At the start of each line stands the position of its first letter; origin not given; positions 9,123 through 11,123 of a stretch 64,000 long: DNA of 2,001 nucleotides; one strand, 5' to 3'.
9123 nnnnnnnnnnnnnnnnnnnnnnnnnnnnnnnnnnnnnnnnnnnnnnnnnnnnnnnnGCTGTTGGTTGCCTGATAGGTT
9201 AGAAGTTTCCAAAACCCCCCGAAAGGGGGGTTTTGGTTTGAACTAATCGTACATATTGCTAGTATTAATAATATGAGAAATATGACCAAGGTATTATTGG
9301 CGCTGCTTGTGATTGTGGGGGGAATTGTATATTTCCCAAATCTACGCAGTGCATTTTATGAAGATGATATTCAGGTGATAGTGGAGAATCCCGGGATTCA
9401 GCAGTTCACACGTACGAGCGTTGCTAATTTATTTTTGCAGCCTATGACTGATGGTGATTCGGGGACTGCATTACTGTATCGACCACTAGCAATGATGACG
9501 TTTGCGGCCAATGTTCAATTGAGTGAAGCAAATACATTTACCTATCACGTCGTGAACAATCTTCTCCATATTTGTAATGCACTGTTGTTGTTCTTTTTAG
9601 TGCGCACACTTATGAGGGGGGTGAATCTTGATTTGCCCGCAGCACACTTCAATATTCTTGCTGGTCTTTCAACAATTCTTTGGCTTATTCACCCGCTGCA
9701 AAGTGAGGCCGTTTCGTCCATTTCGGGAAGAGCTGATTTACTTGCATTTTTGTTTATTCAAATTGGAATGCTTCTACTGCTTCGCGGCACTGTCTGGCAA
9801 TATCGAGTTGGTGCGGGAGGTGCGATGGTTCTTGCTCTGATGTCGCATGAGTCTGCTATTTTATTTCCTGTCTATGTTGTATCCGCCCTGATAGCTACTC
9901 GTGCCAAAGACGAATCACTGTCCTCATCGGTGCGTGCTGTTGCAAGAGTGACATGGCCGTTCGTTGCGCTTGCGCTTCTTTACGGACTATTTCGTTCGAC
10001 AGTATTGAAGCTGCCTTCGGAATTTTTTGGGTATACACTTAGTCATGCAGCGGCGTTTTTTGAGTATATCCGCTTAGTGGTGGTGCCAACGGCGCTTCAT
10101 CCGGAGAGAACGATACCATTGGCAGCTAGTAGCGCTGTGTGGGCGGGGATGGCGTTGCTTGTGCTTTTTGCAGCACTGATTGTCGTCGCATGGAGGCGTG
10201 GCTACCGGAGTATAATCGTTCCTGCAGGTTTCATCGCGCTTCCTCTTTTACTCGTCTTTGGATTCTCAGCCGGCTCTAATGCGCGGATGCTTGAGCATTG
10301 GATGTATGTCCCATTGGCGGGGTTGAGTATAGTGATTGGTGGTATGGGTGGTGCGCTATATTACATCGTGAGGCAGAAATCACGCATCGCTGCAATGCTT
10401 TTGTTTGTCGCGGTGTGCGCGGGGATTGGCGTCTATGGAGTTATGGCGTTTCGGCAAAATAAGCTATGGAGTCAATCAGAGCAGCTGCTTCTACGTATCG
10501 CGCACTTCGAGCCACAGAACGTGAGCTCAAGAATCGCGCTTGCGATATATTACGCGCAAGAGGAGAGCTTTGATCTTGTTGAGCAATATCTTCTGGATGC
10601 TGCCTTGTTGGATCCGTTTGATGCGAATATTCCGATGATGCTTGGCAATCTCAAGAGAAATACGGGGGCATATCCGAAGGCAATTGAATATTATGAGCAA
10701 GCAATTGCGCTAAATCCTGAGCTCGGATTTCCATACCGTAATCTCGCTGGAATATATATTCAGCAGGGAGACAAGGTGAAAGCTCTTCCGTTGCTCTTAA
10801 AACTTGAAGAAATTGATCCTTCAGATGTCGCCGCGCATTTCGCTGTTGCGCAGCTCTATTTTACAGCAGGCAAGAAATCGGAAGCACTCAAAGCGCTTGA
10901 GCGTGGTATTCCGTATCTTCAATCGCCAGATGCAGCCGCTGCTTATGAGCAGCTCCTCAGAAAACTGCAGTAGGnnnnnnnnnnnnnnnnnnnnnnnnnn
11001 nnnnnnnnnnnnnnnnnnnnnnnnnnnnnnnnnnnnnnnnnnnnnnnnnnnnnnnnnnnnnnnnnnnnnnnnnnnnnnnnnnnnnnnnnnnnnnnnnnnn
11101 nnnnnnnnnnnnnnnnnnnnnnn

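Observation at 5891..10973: S/T-rich giant surface protein immediately followed by a TMTC/PMT-like GT-C O-glycosyltransferase with TPR repeats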

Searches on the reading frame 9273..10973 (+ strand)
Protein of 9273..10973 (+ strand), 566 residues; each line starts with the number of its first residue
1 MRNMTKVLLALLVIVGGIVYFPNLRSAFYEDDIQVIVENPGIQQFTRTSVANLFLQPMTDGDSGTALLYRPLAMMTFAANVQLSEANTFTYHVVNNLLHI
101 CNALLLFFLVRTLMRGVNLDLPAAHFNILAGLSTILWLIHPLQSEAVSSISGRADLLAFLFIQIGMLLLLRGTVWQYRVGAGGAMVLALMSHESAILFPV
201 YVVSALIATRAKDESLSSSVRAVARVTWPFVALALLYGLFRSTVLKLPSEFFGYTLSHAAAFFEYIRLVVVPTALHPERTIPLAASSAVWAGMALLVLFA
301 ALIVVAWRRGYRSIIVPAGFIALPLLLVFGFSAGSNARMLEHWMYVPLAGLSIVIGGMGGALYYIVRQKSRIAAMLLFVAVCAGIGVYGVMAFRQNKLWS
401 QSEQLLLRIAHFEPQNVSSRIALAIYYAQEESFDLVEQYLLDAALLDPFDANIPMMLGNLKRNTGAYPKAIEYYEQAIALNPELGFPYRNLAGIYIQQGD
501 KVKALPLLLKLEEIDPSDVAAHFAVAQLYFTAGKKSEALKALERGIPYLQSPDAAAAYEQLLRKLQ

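Call 5: search_protein_families(library=pfam, proteins=[window:9273-10973:+], max_evalue=0.01)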
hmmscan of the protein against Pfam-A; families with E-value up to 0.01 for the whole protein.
window:9273-10973:+ (566 aa): 16 families
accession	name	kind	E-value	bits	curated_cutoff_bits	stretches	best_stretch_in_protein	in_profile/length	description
PF07719.23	TPR_2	-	1.3e-11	44.1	27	1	456-483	6-33/34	Tetratricopeptide repeat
PF00515.34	TPR_1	-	1.7e-10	40.7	27.8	1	457-483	7-33/34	Tetratricopeptide repeat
PF14559.12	TPR_19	-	2.3e-09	37.9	25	2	503-561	9-68/68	Tetratricopeptide repeat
PF13428.12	TPR_14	-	5.7e-09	36.2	23.5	0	488-528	4-44/44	Tetratricopeptide repeat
PF13181.12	TPR_8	-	1.3e-08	34.8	25.7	1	456-483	6-33/34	Tetratricopeptide repeat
PF13424.12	TPR_12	-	3.4e-08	34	30.1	1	455-515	7-75/77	Tetratricopeptide repeat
PF13431.12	TPR_17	-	8e-08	32.4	24.4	0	473-505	1-33/34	Tetratricopeptide repeat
PF13414.12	TPR_11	-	1.1e-07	31.9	26.8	1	458-499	1-42/42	TPR repeat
PF13432.12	TPR_16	-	2e-07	31.8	32.7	1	456-518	2-64/65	Tetratricopeptide repeat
PF13176.12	TPR_7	-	8e-07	29.1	27.9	0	457-483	5-31/36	Tetratricopeptide repeat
PF13371.12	TPR_9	-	1.9e-05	25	35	0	493-557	3-65/73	Tetratricopeptide repeat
PF13374.12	TPR_10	-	4.1e-05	23.9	27.5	0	456-480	7-31/42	Tetratricopeptide repeat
PF10373.15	EST1_DNA_bind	-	6.1e-05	23.1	22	1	470-504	1-35/282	Est1 DNA/RNA binding domain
PF12895.13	ANAPC3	-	6.4e-05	23.6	27.2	1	465-544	3-81/82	Anaphase-promoting complex, cyclosome, subunit 3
PF23914.1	TPR_CcmH_CycH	-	0.00015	22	42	1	447-550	46-152/158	Cytochrome c-type biogenesis protein H TPR domain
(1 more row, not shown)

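Call 7: search_protein_families(library=pfam, proteins=[window:9273-10973:+], max_evalue=10)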
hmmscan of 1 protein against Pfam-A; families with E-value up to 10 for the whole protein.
window:9273-10973:+ (566 aa): 20 families
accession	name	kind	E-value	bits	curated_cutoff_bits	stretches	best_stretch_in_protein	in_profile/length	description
PF07719.23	TPR_2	-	1.3e-11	44.1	27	3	456-483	6-33/34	Tetratricopeptide repeat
PF00515.34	TPR_1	-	1.7e-10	40.7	27.8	3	457-483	7-33/34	Tetratricopeptide repeat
PF14559.12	TPR_19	-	2.3e-09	37.9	25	2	503-561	9-68/68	Tetratricopeptide repeat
PF13428.12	TPR_14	-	5.7e-09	36.2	23.5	3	488-528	4-44/44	Tetratricopeptide repeat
PF13181.12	TPR_8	-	1.3e-08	34.8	25.7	3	456-483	6-33/34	Tetratricopeptide repeat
PF13424.12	TPR_12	-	3.4e-08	34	30.1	2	455-515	7-75/77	Tetratricopeptide repeat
PF13431.12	TPR_17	-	8e-08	32.4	24.4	2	473-505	1-33/34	Tetratricopeptide repeat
PF13414.12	TPR_11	-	1.1e-07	31.9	26.8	2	458-499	1-42/42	TPR repeat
PF13432.12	TPR_16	-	2e-07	31.8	32.7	3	456-518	2-64/65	Tetratricopeptide repeat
PF13176.12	TPR_7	-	8e-07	29.1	27.9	2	457-483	5-31/36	Tetratricopeptide repeat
PF13371.12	TPR_9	-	1.9e-05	25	35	2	493-557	3-65/73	Tetratricopeptide repeat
PF13374.12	TPR_10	-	4.1e-05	23.9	27.5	1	456-480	7-31/42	Tetratricopeptide repeat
PF10373.15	EST1_DNA_bind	-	6.1e-05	23.1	22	1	470-504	1-35/282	Est1 DNA/RNA binding domain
PF12895.13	ANAPC3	-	6.4e-05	23.6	27.2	1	465-544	3-81/82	Anaphase-promoting complex, cyclosome, subunit 3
PF23914.1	TPR_CcmH_CycH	-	0.00015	22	42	1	447-550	46-152/158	Cytochrome c-type biogenesis protein H TPR domain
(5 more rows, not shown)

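Call 8: find_homologous_proteins(query=window:9273-10973:+)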
Query window:9273-10973:+ (566 aa): 95 proteins with E <= 0.001 among 8000 candidates.
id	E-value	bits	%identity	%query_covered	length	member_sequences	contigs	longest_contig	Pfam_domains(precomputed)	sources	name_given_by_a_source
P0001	0.0e+0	1218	100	99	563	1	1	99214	PF14559.13,PF13431.13,PF13414.13,PF13371.13,PF00515.35,PF13424.13,PF13176.13,PF13432.13,PF13428.13,PF13181.13,PF07719.24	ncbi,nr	ncbi:MAG: tetratricopeptide repeat protein [Candidatus Pacebacteria bacterium]|nr:tetratricopeptide 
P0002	4.7e-177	608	52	100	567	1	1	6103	PF13431.13,PF23914.2,PF13414.13,PF13176.13,PF13428.13,PF14559.13,PF00515.35,PF12895.14,PF13424.13,PF13432.13,PF13181.13,PF14561.13,PF07719.24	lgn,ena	-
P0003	2.2e-34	137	28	97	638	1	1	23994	PF03704.24,PF13431.13,PF23914.2,PF13414.13,PF13176.13,PF13428.13,PF13374.13,PF14559.13,PF13371.13,PF00515.35,PF13424.13,PF21033.5,PF13432.13,PF13181.13,PF14561.13,PF07719.24,PF13174.13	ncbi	-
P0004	5.6e-32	129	27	93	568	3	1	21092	PF00515.35,PF13424.13,PF13432.13,PF07719.24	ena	-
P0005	5.4e-31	126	26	95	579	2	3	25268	PF14559.13,PF13431.13,PF13414.13,PF00515.35,PF13424.13,PF13176.13,PF13432.13,PF13428.13,PF13181.13,PF07719.24,PF13374.13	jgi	jgi:protein O-mannosyl-transferase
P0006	2.2e-30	124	27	99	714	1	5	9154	PF13414.13,PF01535.27,PF13374.13,PF07721.21,PF00515.35,PF13424.13,PF13429.13,PF07719.24,PF13174.13,PF25063.1,PF13431.13,PF23914.2,PF25058.2,PF13176.13,PF24885.2,PF13428.13,PF04733.21,PF14559.13,PF13371.13,PF12895.14,PF21033.5,PF13432.13,PF13181.13,PF12968.14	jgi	-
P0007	2.9e-29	121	27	86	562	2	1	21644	PF14559.13,PF00515.35,PF13424.13,PF13176.13,PF13432.13,PF07719.24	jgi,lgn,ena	-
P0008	4.0e-29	120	26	97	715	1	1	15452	PF25063.1,PF13431.13,PF23914.2,PF13414.13,PF13176.13,PF12569.15,PF13428.13,PF13374.13,PF14559.13,PF13371.13,PF17874.8,PF00515.35,PF12895.14,PF13424.13,PF21033.5,PF13432.13,PF13181.13,PF07719.24,PF13174.13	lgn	-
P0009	2.2e-28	118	27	96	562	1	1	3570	PF14559.13,PF00515.35,PF13424.13,PF13432.13,PF07719.24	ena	-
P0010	5.0e-28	116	26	96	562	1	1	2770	PF14559.13,PF00515.35,PF13424.13,PF13432.13,PF07719.24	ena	-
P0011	1.3e-27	115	29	61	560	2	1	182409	PF14559.13,PF00515.35,PF13424.13,PF13176.13,PF13432.13,PF13428.13,PF13181.13,PF07719.24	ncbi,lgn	-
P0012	2.6e-27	114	31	72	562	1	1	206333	PF14559.13,PF00515.35,PF13424.13,PF13176.13,PF13181.13,PF07719.24,PF13174.13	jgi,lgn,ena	-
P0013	7.1e-26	109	26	85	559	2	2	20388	PF14559.13,PF13431.13,PF00515.35,PF13424.13,PF13176.13,PF13432.13,PF13428.13,PF13181.13,PF07719.24,PF13174.13,PF13374.13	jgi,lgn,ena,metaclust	metaclust:\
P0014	7.6e-26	109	31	63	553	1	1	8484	PF14559.13,PF00515.35,PF13424.13,PF13432.13,PF13428.13,PF13181.13,PF07719.24,PF13174.13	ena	-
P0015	1.0e-25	109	27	85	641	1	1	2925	PF13431.13,PF13414.13,PF13176.13,PF13428.13,PF25064.2,PF13374.13,PF14559.13,PF24575.2,PF13371.13,PF00515.35,PF12895.14,PF13424.13,PF21033.5,PF13432.13,PF13429.13,PF13181.13,PF07719.24,PF13174.13,PF20308.5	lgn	-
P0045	6.9e-16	76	24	93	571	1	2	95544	PF14559.13,PF13431.13,PF13414.13,PF13371.13,PF08409.17,PF00515.35,PF13424.13,PF13432.13,PF13428.13,PF13181.13,PF07719.24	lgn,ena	-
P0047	8.0e-16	76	28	98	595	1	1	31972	PF03704.24,PF13431.13,PF23914.2,PF13414.13,PF08409.17,PF13428.13,PF13374.13,PF14559.13,PF00515.35,PF12895.14,PF13424.13,PF13432.13,PF13181.13,PF14561.13,PF07719.24,PF13174.13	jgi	jgi:Flp pilus assembly protein TadD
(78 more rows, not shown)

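Call 9: search_solved_structures(query=window:9273-10973:+, max_evalue=10)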
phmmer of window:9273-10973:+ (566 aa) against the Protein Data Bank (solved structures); distinct sequences matched with E-value up to 10: 157 (the best 60 are shown).
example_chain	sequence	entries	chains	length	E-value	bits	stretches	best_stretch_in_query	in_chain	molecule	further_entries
9qhb_A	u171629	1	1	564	7e-63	216.5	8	426-532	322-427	Engineered tetratricopeptide repeat protein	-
9qhc_A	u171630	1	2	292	5.4e-42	147.6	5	426-544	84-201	Engineered tetratricopeptide repeat protein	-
8bu0_A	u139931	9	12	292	1.3e-30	110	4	437-538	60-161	Consensus tetratricopeptide repeat protein | Crystal structure of an 8-repeat consensus TPR superhelix with Zinc. | Monomer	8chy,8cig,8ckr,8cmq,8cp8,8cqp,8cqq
7obi_A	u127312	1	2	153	3e-19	72.5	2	439-521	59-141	CTPR-rv4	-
7ntf_A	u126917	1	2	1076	8.6e-17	64.4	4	400-541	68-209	Isoform 1 of UDP-N-acetylglucosamine--peptide N-acetylglucosaminyltransferase 110 kDa subu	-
1w3b_A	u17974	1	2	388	1.8e-16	63.4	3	402-541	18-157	UDP-N-ACETYLGLUCOSAMINE--PEPTIDE N-ACETYLGLUCOSAMINYLTRANSFERASE 110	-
7yeh_B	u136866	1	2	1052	2.4e-16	63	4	446-560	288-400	UDP-N-acetylglucosamine--peptide N-acetylglucosaminyltransferase 110 kDa subunit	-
7yea_A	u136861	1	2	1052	2.7e-16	62.8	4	448-560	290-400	UDP-N-acetylglucosamine--peptide N-acetylglucosaminyltransferase 110 kDa subunit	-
6eou_A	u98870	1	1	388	4.6e-16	62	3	394-560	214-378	UDP-N-acetylglucosamine--peptide N-acetylglucosaminyltransferase 110 kDa subunit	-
2fo7_A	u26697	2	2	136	7e-15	58.1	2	437-516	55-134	SYNTHETIC CONSENSUS TPR PROTEIN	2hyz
8ch0_A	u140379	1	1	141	1.2e-14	57.4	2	437-516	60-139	Consensus tetratricopeptide repeat protein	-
9gzg_A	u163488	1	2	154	1.1e-11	47.6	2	437-521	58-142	Engineered CTPR protein with glutamic acids for conductivity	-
3kd7_A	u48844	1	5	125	3.9e-11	45.8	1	453-547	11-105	CTPR390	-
3asg_A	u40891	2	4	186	5.7e-11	45.2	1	398-517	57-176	MamA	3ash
3as4_A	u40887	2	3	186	2.1e-10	43.3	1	398-517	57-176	MamA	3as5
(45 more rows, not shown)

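Call 13: search_protein_families(library=pfam, alignment_id=A1, max_evalue=0.01)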
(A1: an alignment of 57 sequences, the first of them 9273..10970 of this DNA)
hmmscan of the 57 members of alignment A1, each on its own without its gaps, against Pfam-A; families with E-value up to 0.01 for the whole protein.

A. member 1, window:9273-10970:+ (566 aa): 16 families
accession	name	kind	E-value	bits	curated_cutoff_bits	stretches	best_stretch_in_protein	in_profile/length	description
PF07719.23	TPR_2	-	1.3e-11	44.1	27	1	456-483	6-33/34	Tetratricopeptide repeat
PF00515.34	TPR_1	-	1.7e-10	40.7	27.8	1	457-483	7-33/34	Tetratricopeptide repeat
PF14559.12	TPR_19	-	2.3e-09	37.9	25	2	503-561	9-68/68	Tetratricopeptide repeat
PF13428.12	TPR_14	-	5.7e-09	36.2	23.5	0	488-528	4-44/44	Tetratricopeptide repeat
PF13181.12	TPR_8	-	1.3e-08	34.8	25.7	1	456-483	6-33/34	Tetratricopeptide repeat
PF13424.12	TPR_12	-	3.4e-08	34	30.1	1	455-515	7-75/77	Tetratricopeptide repeat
PF13431.12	TPR_17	-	8e-08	32.4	24.4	0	473-505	1-33/34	Tetratricopeptide repeat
PF13414.12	TPR_11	-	1.1e-07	31.9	26.8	1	458-499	1-42/42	TPR repeat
PF13432.12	TPR_16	-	2e-07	31.8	32.7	1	456-518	2-64/65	Tetratricopeptide repeat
PF13176.12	TPR_7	-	8e-07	29.1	27.9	0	457-483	5-31/36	Tetratricopeptide repeat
PF13371.12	TPR_9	-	1.9e-05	25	35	0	493-557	3-65/73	Tetratricopeptide repeat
PF13374.12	TPR_10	-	4.1e-05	23.9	27.5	0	456-480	7-31/42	Tetratricopeptide repeat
PF10373.15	EST1_DNA_bind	-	6.1e-05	23.1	22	1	470-504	1-35/282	Est1 DNA/RNA binding domain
PF12895.13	ANAPC3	-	6.4e-05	23.6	27.2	1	465-544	3-81/82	Anaphase-promoting complex, cyclosome, subunit 3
PF23914.1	TPR_CcmH_CycH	-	0.00015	22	42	1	447-550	46-152/158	Cytochrome c-type biogenesis protein H TPR domain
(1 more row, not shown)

B. families by the number of members that match (of 57 scanned): 71 families (the first 25 are shown)
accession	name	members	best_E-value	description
PF13432.12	TPR_16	56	2.4e-45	Tetratricopeptide repeat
PF14559.12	TPR_19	56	4.9e-44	Tetratricopeptide repeat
PF07719.23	TPR_2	55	4.6e-61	Tetratricopeptide repeat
PF13424.12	TPR_12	55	2.5e-39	Tetratricopeptide repeat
PF00515.34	TPR_1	54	4.3e-71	Tetratricopeptide repeat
PF13181.12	TPR_8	50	5.7e-43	Tetratricopeptide repeat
PF13431.12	TPR_17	49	2.9e-44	Tetratricopeptide repeat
PF13428.12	TPR_14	49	4.5e-31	Tetratricopeptide repeat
PF13414.12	TPR_11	45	2.7e-64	TPR repeat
PF13176.12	TPR_7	45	6.9e-24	Tetratricopeptide repeat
PF13174.12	TPR_6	44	1.8e-15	Tetratricopeptide repeat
PF13374.12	TPR_10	37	6.4e-29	Tetratricopeptide repeat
PF23914.1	TPR_CcmH_CycH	35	2.9e-17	Cytochrome c-type biogenesis protein H TPR domain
PF13371.12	TPR_9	33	1.9e-36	Tetratricopeptide repeat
PF12895.13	ANAPC3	28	2.1e-11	Anaphase-promoting complex, cyclosome, subunit 3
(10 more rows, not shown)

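Call 19: predict_structure(alignment_id=A1)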
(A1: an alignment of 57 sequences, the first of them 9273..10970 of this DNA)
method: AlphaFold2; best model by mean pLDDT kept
length: 566 residues; sequences in the alignment: 57
mean_pLDDT: 92.7   pTM: 0.92
mean pLDDT of the five models: 92.7, 91.2, 90.9, 90.3, 90.2
residues with pLDDT >= 90: 468; 70-90: 74; 50-70: 22; < 50: 2
segments of 3 or more residues with pLDDT < 50: none
pLDDT, mean of each block of 10 residues (from residue 1): 89 98 95 91 91 86 65 96 95 98 98 87 92 98 97 97 97 93 97 95 94 89 95 93 72 81 94 93 82 94 92 92 85 67 96 94 94 96 97 97 96 94 96 98 97 98 98 98 97 98 98 96 97 97 94 88 89
secondary structure, 60 per line:
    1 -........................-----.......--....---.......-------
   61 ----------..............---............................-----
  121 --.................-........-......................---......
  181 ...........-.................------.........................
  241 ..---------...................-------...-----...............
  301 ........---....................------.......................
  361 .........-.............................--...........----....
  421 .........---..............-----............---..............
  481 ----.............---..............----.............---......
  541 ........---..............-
elements in order: H2-25 H31-37 H40-43 H47-53 H71-84 H88-115 H123-139 H141-148 H150-171 H175-191 H193-209 H216-242 H252-270 E278-280 H286-308 H312-331 E338-340 H341-369 H371-399 H402-412 H417-429 H433-446 H452-463 H467-480 H485-497 H501-514 H519-531 H535-548 H552-565

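Call 22: fold_search(model_id=the predicted structure, library=pdb)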
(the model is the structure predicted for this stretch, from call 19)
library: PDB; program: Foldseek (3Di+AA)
matches with E <= 10: 1269; with E <= 0.001: 193
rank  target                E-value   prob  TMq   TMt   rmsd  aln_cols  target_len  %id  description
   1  9qhc_B                3.4e-07  1.00  0.28  0.55  10.8       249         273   19  Crystal structure of 8-repeat CTPR protein with eliminated coordination sites (released 2025-10-22)
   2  9qhb                  3.8e-07  1.00  0.27  0.51  11.8       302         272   18  Crystal structure of 16-repeat CTPR protein with eliminated coordination sites (released 2025-10-22)
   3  1w3b_A                5.4e-07  1.00  0.28  0.39  19.4       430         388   15  The superhelical TPR domain of O-linked GlcNAc transferase reveals structural similarities to importin alpha. (released 2004-09-09)
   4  6eou                  7.2e-07  1.00  0.28  0.43  20.5       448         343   19  O-GlcNAc transferase TPR domain with the intellectual disability associated mutation L254F (released 2018-05-09)
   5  8a3t_F                1.4e-06  1.00  0.29  0.33  27.0       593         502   13  S. cerevisiae APC/C-Cdh1 complex (released 2022-08-31)
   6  8chy                  1.6e-06  1.00  0.27  0.52  11.7       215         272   23  Crystal structure of an 8-repeat consensus TPR superhelix with Zinc. (released 2024-02-21)
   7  7yeh_A                2.7e-06  1.00  0.27  0.17  24.1       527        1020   16  Cryo-EM structure of human OGT-OGA complex (released 2023-07-12)
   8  9gzg_A                3.0e-06  1.00  0.25  0.85   2.2       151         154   26  Crystal structure of CTPR4E4 mutant (released 2025-10-15)
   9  2gw1_A                3.9e-06  1.00  0.27  0.31  28.7       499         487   12  Crystal Structure of the Yeast Tom70 (released 2006-06-27)
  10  9qhc_A                4.0e-06  1.00  0.25  0.49  12.3       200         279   24  Crystal structure of 8-repeat CTPR protein with eliminated coordination sites (released 2025-10-22)
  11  8dtf_A                4.2e-06  1.00  0.28  0.20  27.1       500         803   14  Cryo-EM structure of the full length Arabidopsis SPY with complete TPRs (released 2023-03-08)
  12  8a3t_H                5.2e-06  1.00  0.29  0.32  26.9       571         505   13  S. cerevisiae APC/C-Cdh1 complex (released 2022-08-31)
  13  5g04_H                6.4e-06  1.00  0.25  0.29  24.9       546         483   12  Structure of the human APC-Cdc20-Hsl1 complex (released 2016-05-25)
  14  3fp3                  7.3e-06  1.00  0.26  0.29  29.1       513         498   14  Crystal structure of Tom71 (released 2009-07-28)
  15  7obi_B                7.6e-06  1.00  0.22  0.87   1.9       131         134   30  Consensus tetratricopeptide repeat protein type RV4 (released 2022-02-23)
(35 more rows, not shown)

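Call 43: find_encoding_contigs(protein=P0002, flank=10000, max_places=2)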
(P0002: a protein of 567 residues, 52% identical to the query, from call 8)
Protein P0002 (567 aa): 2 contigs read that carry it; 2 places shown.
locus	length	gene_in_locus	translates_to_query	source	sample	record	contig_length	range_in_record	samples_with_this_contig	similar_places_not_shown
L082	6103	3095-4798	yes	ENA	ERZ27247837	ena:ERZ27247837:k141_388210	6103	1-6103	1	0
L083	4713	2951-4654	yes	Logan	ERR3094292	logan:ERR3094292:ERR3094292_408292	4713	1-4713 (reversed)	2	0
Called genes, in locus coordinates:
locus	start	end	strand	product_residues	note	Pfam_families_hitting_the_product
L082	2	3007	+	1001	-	?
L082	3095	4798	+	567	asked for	PF13414:TPR_11 (faint), PF13431:TPR_17 (faint), PF23914:TPR_CcmH_CycH (faint), PF14561:TPR_20 (faint), PF00515:TPR_1 (faint), PF13432:TPR_16 (weak), PF12895:ANAPC3 (weak), PF14559:TPR_19, +5 more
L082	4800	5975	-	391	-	PF13439:Glyco_transf_4, PF13579:Glyco_trans_4_4, PF00534:Glycos_transf_1, PF13692:Glyco_trans_1_4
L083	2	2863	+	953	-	?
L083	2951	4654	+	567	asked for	PF13414:TPR_11 (faint), PF13431:TPR_17 (faint), PF23914:TPR_CcmH_CycH (faint), PF14561:TPR_20 (faint), PF00515:TPR_1 (faint), PF13432:TPR_16 (weak), PF12895:ANAPC3 (weak), PF14559:TPR_19, +5 more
